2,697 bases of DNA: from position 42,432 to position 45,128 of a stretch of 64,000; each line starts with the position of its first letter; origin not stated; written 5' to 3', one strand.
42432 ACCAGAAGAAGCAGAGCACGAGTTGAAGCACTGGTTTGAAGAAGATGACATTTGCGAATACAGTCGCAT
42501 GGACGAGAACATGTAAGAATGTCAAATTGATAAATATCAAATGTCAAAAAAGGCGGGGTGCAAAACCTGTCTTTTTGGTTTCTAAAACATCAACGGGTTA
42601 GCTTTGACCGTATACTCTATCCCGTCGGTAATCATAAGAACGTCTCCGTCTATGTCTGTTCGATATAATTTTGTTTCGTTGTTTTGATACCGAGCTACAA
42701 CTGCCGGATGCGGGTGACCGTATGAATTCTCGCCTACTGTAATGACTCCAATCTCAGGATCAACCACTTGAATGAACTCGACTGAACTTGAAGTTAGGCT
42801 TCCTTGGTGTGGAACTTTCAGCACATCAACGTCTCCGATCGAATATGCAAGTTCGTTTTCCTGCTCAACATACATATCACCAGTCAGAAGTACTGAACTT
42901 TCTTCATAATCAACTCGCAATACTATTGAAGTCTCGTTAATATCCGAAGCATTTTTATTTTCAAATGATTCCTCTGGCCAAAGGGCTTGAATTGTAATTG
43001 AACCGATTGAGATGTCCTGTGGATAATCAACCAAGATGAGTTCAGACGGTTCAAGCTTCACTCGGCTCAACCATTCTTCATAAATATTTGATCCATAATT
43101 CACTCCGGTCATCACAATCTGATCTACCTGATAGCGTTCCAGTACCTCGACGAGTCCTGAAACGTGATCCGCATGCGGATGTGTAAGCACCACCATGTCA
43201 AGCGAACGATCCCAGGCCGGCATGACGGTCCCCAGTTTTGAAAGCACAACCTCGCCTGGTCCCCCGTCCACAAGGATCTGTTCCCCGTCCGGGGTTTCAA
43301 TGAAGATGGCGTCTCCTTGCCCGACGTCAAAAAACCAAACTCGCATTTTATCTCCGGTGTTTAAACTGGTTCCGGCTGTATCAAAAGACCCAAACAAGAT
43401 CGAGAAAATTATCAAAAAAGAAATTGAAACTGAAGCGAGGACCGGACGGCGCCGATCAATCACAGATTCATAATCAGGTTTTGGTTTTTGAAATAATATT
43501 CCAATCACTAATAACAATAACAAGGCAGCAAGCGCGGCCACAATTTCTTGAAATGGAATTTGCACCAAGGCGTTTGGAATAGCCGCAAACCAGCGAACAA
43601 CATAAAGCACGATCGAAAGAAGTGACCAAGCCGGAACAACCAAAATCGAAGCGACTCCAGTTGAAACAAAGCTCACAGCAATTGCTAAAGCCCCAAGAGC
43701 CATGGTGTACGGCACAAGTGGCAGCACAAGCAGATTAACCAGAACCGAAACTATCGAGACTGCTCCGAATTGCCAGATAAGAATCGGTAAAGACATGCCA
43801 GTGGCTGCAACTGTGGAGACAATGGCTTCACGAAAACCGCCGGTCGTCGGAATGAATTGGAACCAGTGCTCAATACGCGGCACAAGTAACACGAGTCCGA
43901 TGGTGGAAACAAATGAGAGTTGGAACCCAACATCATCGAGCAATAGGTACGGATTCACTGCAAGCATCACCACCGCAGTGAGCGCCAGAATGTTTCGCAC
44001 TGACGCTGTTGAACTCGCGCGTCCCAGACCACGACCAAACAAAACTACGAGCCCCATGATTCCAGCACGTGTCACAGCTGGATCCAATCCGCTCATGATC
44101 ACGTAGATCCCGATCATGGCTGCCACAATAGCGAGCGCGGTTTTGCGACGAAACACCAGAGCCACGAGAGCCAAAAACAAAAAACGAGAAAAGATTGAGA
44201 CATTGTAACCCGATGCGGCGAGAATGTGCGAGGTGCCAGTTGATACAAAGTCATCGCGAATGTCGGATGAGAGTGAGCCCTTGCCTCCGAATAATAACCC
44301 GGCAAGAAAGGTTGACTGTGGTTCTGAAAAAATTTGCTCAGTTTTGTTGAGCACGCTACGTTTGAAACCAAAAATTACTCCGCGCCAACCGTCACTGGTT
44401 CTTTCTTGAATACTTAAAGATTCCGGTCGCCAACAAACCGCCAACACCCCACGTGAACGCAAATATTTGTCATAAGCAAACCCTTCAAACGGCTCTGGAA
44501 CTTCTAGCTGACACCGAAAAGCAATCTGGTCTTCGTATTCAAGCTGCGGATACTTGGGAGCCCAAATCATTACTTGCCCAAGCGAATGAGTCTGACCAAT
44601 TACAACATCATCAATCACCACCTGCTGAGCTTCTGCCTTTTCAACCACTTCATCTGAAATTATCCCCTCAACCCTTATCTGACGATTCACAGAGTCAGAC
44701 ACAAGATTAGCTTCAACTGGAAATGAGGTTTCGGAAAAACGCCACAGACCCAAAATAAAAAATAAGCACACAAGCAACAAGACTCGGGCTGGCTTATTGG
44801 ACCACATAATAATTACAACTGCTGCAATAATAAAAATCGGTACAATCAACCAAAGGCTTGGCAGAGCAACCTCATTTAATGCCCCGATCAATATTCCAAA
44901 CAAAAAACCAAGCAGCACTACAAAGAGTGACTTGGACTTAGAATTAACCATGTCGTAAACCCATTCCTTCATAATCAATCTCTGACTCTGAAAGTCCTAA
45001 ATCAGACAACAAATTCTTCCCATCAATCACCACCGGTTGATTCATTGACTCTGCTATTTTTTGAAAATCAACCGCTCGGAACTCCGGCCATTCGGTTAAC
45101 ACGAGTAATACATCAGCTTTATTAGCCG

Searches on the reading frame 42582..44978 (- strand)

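Call 63: search_protein_families(library=ncbifam, proteins=[window:42582-44978:-], max_evalue=1e-10)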
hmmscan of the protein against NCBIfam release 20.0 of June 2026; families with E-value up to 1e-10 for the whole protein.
window:42582-44978:- (798 aa): 6 families
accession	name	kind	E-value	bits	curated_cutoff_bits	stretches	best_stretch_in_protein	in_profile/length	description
TIGR00361.1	ComEC_Rec2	equivalog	1.6e-61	208.3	190.05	1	164-778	80-663/663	DNA internalization-related competence protein ComEC/Rec2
NF008580.0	PRK11539.1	equivalog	1.2e-34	119.8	969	1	212-781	190-725/758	ComEC family protein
TIGR00360.1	ComEC_N-term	subfamily_domain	1.1e-22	81.1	36.5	1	249-425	1-167/171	ComEC/Rec2-related protein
NF049846.1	blaAHM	exception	2.5e-15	56.2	590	1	549-791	67-302/304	AHM family subclass B3-like metallo-beta-lactamase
NF041809.1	Avs1a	equivalog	3.9e-14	52.2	420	0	674-773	245-350/387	AVAST type 1 anti-phage system MBL fold metallo-hydrolase Avs1a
NF045979.1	ComEC_MAG0480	equivalog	1.4e-11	43.8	150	1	218-425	192-389/461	MAG0480 family ComEC-like protein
